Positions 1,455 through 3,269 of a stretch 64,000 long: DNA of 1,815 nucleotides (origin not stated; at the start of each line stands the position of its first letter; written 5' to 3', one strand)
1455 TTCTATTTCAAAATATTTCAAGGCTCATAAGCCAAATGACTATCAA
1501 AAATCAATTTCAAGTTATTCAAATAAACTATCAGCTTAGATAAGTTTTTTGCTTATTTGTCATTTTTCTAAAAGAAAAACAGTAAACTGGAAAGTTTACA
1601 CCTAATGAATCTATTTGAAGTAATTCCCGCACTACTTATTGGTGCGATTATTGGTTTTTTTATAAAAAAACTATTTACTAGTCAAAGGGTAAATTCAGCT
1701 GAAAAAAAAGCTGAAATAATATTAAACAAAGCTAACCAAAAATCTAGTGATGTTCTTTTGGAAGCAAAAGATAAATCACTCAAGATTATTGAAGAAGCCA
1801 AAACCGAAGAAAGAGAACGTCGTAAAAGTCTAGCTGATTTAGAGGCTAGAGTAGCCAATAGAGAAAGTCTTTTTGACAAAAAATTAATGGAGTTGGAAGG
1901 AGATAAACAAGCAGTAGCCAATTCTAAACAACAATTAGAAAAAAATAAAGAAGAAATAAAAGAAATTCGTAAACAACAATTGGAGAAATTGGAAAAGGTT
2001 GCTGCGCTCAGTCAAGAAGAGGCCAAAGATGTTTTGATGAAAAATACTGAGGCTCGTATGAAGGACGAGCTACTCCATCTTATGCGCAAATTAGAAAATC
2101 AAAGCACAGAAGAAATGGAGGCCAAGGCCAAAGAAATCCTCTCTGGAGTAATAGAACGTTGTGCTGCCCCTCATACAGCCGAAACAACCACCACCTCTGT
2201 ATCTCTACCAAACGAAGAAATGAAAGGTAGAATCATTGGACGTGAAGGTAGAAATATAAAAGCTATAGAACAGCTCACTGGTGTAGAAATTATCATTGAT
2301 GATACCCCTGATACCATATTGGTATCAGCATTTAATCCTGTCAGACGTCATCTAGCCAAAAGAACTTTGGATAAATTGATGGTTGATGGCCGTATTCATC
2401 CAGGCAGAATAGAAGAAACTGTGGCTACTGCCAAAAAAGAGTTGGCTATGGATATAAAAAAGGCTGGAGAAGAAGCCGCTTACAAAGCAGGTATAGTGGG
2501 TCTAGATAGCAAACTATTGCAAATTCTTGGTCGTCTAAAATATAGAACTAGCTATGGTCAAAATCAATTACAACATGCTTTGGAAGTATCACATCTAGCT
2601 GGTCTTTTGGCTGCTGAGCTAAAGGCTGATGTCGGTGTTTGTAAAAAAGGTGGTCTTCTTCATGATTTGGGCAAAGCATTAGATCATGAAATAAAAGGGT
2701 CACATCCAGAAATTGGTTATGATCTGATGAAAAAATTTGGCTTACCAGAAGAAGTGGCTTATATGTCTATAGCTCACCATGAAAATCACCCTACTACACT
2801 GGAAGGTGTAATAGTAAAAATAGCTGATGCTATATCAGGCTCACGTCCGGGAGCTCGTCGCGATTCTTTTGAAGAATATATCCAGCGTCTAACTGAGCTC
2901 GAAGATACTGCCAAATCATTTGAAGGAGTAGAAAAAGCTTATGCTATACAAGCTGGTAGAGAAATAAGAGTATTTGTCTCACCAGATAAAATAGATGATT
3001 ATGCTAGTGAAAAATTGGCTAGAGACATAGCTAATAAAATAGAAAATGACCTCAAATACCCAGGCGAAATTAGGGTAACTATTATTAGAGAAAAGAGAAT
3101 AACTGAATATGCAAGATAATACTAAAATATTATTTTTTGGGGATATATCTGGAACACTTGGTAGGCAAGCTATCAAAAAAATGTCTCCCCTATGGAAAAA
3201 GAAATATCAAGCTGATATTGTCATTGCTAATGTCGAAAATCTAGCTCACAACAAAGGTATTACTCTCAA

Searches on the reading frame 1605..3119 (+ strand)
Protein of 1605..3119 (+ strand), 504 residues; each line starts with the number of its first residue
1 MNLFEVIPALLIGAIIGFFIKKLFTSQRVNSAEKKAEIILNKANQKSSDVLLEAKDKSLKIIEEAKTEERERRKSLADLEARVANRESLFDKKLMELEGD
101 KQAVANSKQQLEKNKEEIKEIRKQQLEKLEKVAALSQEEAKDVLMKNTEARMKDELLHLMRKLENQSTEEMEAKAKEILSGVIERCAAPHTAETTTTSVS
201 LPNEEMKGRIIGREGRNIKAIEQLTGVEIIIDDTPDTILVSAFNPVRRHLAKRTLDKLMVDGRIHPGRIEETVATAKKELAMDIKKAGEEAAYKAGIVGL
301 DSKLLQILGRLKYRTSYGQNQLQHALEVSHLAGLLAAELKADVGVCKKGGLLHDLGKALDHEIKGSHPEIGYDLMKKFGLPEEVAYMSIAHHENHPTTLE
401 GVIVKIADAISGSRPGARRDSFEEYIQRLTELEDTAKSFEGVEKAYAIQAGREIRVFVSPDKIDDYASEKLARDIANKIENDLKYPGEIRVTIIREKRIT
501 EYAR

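Call 32: search_protein_families(library=pfam, proteins=[window:1605-3119:+], max_evalue=0.00001)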
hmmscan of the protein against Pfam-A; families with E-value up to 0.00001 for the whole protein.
window:1605-3119:+ (504 aa): 3 families
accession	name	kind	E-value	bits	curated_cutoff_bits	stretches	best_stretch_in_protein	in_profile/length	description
PF12072.13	RNase_Y_N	-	7.6e-34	117.3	32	1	7-190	7-201/201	RNase Y N-terminal region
PF01966.28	HD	-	1.4e-16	61.2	22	1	323-411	3-114/116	HD domain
PF00013.35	KH_1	-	2.6e-09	37.2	21.5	1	197-254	2-63/66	KH domain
